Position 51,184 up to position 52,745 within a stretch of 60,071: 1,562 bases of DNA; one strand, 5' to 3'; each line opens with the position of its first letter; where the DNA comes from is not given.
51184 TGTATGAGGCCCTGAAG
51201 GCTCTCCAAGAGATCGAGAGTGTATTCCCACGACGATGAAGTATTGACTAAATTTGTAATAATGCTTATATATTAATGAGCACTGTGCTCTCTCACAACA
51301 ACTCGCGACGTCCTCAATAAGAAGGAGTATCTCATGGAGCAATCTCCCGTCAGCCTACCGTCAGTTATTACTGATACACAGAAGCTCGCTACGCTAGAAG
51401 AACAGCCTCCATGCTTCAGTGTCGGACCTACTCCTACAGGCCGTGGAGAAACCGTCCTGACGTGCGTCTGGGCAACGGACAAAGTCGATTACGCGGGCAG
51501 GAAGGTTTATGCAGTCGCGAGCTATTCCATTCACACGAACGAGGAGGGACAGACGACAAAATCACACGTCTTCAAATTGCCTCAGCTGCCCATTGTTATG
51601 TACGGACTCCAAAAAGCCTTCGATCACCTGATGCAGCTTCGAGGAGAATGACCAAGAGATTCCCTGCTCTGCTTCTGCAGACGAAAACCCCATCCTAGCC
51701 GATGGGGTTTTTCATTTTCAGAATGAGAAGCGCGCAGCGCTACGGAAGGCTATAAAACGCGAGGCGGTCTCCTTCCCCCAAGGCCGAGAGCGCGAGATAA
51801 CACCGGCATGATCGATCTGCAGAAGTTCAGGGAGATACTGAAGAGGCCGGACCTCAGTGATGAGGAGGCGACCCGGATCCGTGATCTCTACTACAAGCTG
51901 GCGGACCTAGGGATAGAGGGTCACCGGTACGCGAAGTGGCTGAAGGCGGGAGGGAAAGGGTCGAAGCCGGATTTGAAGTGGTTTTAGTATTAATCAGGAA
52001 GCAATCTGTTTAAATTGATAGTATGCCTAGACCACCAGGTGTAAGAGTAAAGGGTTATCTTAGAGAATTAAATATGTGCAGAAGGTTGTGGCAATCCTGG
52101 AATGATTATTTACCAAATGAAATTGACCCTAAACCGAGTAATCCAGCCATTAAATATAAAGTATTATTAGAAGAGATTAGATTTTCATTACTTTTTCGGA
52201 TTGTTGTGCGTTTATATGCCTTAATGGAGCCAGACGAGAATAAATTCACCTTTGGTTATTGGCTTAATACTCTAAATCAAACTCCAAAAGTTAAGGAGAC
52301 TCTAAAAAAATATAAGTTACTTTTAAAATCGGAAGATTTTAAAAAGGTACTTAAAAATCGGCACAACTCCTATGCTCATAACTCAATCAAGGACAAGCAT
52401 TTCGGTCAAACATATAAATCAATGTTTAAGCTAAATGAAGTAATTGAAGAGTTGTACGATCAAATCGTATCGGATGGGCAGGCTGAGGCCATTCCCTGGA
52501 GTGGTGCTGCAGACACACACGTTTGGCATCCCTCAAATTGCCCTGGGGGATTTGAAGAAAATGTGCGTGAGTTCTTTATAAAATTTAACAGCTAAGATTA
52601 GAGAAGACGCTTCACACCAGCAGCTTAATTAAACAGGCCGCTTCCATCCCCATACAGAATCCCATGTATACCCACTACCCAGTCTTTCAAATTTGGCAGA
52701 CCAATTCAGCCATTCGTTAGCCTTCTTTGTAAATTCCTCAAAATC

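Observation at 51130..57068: Three copies of the tRNA-Phe 3' end and two copies of a 75-nt arm define two tandem integrase-less islets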

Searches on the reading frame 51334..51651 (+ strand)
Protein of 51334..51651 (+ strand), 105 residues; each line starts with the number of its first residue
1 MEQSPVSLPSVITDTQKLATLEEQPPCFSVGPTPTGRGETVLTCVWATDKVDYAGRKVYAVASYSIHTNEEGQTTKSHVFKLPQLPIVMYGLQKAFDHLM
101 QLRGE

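Call 7: search_protein_families(library=pfam, proteins=[window:51334-51651:+], max_evalue=0.01)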
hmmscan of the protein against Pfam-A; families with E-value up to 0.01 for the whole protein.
window:51334-51651:+ (105 aa): 0 families

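Call 8: search_protein_families(library=padloc, proteins=[window:51334-51651:+], max_evalue=0.01)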
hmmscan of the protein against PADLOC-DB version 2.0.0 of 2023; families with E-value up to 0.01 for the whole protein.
window:51334-51651:+ (105 aa): 0 families

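Call 83: search_protein_families(library=pfam, proteins=[window:51334-51651:+], max_evalue=0.01)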
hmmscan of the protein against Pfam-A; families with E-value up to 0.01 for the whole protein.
window:51334-51651:+ (105 aa): 0 families

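Call 98: search_protein_families(library=ncbifam, proteins=[window:51334-51651:+], max_evalue=0.01)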
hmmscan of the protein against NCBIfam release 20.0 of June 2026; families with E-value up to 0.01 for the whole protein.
window:51334-51651:+ (105 aa): 0 families

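Call 112: search_protein_families(library=phrogs, proteins=[window:51334-51651:+], max_evalue=0.01)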
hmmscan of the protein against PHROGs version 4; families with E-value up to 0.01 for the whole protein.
window:51334-51651:+ (105 aa): 0 families

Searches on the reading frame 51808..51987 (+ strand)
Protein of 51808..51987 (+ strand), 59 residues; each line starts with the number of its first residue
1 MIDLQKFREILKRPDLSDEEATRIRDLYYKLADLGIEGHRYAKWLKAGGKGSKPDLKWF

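Call 7: search_protein_families(library=pfam, proteins=[window:51808-51987:+], max_evalue=0.01)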
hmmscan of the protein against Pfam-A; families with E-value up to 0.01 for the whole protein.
window:51808-51987:+ (59 aa): 0 families

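Call 8: search_protein_families(library=padloc, proteins=[window:51808-51987:+], max_evalue=0.01)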
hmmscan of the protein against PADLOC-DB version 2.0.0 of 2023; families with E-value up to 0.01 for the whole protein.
window:51808-51987:+ (59 aa): 0 families

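Call 68: find_related_loci(query=window:51808-51984:+, collection=viral_contigs, flank=10000)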
Query window:51808-51984:+ (59 aa) in viral_contigs; peptide patterns used: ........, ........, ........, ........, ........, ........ (x = any residue, [..] = any of these).
15 stretches matched a pattern; 1 encode a relative of the query (tblastn E <= 1e-3); 1 distinct loci.
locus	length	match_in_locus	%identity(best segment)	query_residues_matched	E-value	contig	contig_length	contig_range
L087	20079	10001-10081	52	2-28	2e-5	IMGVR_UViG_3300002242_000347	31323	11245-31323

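Call 69: find_homologous_proteins(query=window:51808-51984:+, max_evalue=0.01)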
Query window:51808-51984:+ (59 aa): 2 proteins with E <= 0.01 among 2 candidates.
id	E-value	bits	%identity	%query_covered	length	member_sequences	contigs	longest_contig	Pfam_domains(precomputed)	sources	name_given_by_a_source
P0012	1.1e-32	128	100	100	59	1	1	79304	-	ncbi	-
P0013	2.4e-28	114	92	100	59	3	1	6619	-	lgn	-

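Call 70: find_encoding_contigs(protein=P0013, flank=10000)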
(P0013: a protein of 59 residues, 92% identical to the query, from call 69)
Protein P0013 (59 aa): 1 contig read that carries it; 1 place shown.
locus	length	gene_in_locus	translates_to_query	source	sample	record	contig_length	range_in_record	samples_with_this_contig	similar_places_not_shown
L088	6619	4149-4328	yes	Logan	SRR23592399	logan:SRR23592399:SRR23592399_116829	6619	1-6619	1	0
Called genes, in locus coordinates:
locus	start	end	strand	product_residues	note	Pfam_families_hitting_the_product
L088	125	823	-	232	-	-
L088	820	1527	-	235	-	-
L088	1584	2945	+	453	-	PF01018:GTP1_OBG, PF01926:MMR_HSR1, PF02421:FeoB_N, PF09269:DUF1967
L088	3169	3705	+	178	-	-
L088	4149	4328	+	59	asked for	-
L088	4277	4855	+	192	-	PF18967:PycTM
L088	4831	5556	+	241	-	-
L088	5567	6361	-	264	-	-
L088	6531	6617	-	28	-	?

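Call 83: search_protein_families(library=pfam, proteins=[L088:4277-4855:+, L088:4831-5556:+, L088:5567-6361:-, L088:3169-3705:+], max_evalue=0.01)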
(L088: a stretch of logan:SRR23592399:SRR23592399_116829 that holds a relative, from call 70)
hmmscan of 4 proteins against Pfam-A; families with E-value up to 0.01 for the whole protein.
L088:4277-4855:+ (192 aa): 1 family
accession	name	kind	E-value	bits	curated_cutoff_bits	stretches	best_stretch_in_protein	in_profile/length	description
PF18967.5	PycTM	-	3.1e-13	50.5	27.2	1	83-174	9-105/107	Pycsar effector protein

L088:4831-5556:+ (241 aa): 1 family
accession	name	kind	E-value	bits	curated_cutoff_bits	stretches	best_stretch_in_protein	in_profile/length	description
PF00211.25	Guanylate_cyc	-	0.00085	19.4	21.9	1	43-209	8-161/183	Adenylate and Guanylate cyclase catalytic domain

L088:5567-6361:- (264 aa): 1 family
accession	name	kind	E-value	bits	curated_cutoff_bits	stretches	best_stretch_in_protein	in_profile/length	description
PF00211.25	Guanylate_cyc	-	0.00034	20.7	21.9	1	46-203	7-156/183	Adenylate and Guanylate cyclase catalytic domain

L088:3169-3705:+ (178 aa): 0 families

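Call 98: search_protein_families(library=ncbifam, proteins=[window:51808-51987:+], max_evalue=0.01)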
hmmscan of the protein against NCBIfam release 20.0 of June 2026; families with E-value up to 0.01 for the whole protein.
window:51808-51987:+ (59 aa): 0 families

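Call 107: predict_structure(alignment_id=A10)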
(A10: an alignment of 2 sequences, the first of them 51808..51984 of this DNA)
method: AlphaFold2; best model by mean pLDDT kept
length: 59 residues; sequences in the alignment: 2
mean_pLDDT: 71.1   pTM: 0.40
mean pLDDT of the five models: 71.1, 70.8, 66.9, 66.4, 62.6
residues with pLDDT >= 90: 0; 70-90: 38; 50-70: 18; < 50: 3
segments of 3 or more residues with pLDDT < 50: 57-59
pLDDT, mean of each block of 10 residues (from residue 1): 67 79 79 66 74 59
secondary structure, 60 per line:
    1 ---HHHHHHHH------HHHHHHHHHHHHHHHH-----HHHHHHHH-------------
elements in order: H4-11 H18-33 H39-46

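Call 109: fold_search(model_id=the predicted structure, library=pdb)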
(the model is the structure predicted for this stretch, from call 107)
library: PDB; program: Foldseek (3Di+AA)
matches with E <= 10: 21; with E <= 0.001: 0
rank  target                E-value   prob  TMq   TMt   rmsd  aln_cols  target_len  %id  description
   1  5u56_A                3.4e+00  0.12  0.41  0.14   9.8        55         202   16  Structure of Francisella tularensis heterodimeric SspA (MglA-SspA) (released 2017-08-16)
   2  3tdc                  4.2e+00  0.11  0.45  0.05  15.4        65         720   23  Crystal Structure of Human Acetyl-CoA carboxylase 2 (released 2011-10-12)
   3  3tuf_A                4.5e+00  0.15  0.45  0.25   9.3        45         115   16  Structure of the SpoIIQ-SpoIIIAH pore forming complex. (released 2012-03-14)
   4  5u51_A                4.8e+00  0.11  0.44  0.15  10.5        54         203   22  Structure of Francisella tularensis heterodimeric SspA (MglA-SspA) in complex with ppGpp (released 2017-08-16)
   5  8oir_Aa               5.1e+00  0.08  0.40  0.08  14.1        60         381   17  55S human mitochondrial ribosome with mtRF1 and P-site tRNA (released 2023-06-14)
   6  3ff6_D                5.8e+00  0.15  0.45  0.05   4.7        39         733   31  Human ACC2 CT domain with CP-640186 (released 2009-05-19)
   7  6xbm_R                6.2e+00  0.13  0.46  0.10   5.2        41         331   20  Structure of human SMO-Gi complex with 24(S),25-EC (released 2020-09-30)
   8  7zxk_C                6.7e+00  0.06  0.38  0.15  10.7        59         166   20  Human IL-27 in complex with neutralizing SRF388 FAb fragment (released 2022-11-02)
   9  8txr_d                7.1e+00  0.10  0.41  0.40   7.2        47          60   28  E. coli ExoVII(H238A) (released 2024-01-31)
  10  4u7y_A                7.6e+00  0.10  0.45  0.34   8.6        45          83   20  Structure of the complex of VPS4B MIT and IST1 MIM (released 2015-02-11)
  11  3uul_A                7.6e+00  0.07  0.37  0.21   9.6        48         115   25  Crystal Structure of first N-terminal utrophin spectrin repeat (released 2012-09-19)
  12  5mnv_E                7.6e+00  0.06  0.38  0.08   6.5        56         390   16  Structural and functional characterization of OleP in complex with 6DEB in PEG (released 2018-02-28)
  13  3uz0_A                8.1e+00  0.11  0.48  0.27   9.4        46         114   15  Crystal Structure of SpoIIIAH and SpoIIQ Complex (released 2012-03-21)
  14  8xl0_F                8.1e+00  0.10  0.44  0.03   5.1        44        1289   23  Citrate-induced filament of human acetyl-coenzyme A carboxylase 1 (ACC1-citrate) (released 2024-10-23)
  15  9efi_A                8.1e+00  0.08  0.42  0.04   7.4        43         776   12  VIP3Cb1 Protoxin Structure (released 2025-06-18)
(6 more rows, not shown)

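Call 112: search_protein_families(library=phrogs, proteins=[window:51808-51987:+], max_evalue=0.01)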
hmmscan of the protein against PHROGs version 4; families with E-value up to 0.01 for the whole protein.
window:51808-51987:+ (59 aa): 0 families

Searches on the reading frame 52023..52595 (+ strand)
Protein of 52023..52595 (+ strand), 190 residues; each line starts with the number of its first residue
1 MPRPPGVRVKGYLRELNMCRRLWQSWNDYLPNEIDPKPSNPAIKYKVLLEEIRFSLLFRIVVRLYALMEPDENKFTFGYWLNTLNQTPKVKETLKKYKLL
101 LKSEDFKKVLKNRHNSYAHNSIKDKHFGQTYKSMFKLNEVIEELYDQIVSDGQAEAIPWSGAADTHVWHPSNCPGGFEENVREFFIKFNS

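Call 7: search_protein_families(library=pfam, proteins=[window:52023-52595:+], max_evalue=0.01)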
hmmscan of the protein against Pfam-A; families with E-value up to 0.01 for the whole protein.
window:52023-52595:+ (190 aa): 2 families
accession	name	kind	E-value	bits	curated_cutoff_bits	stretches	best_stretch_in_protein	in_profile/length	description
PF18734.6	HEPN_AbiU2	-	1.6e-06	28.1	26.8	1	51-148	44-168/193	AbiU2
PF12820.12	BRCT_assoc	-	0.0056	17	27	1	95-143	83-136/164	Serine-rich domain associated with BRCT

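Call 8: search_protein_families(library=padloc, proteins=[window:52023-52595:+], max_evalue=0.01)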
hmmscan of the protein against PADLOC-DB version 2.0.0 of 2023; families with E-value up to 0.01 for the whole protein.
window:52023-52595:+ (190 aa): 0 families

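Call 98: search_protein_families(library=ncbifam, proteins=[window:52023-52595:+], max_evalue=0.01)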
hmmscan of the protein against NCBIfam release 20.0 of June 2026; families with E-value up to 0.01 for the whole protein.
window:52023-52595:+ (190 aa): 0 families

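Call 112: search_protein_families(library=phrogs, proteins=[window:52023-52595:+], max_evalue=0.01)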
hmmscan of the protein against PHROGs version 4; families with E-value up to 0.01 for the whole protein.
window:52023-52595:+ (190 aa): 0 families
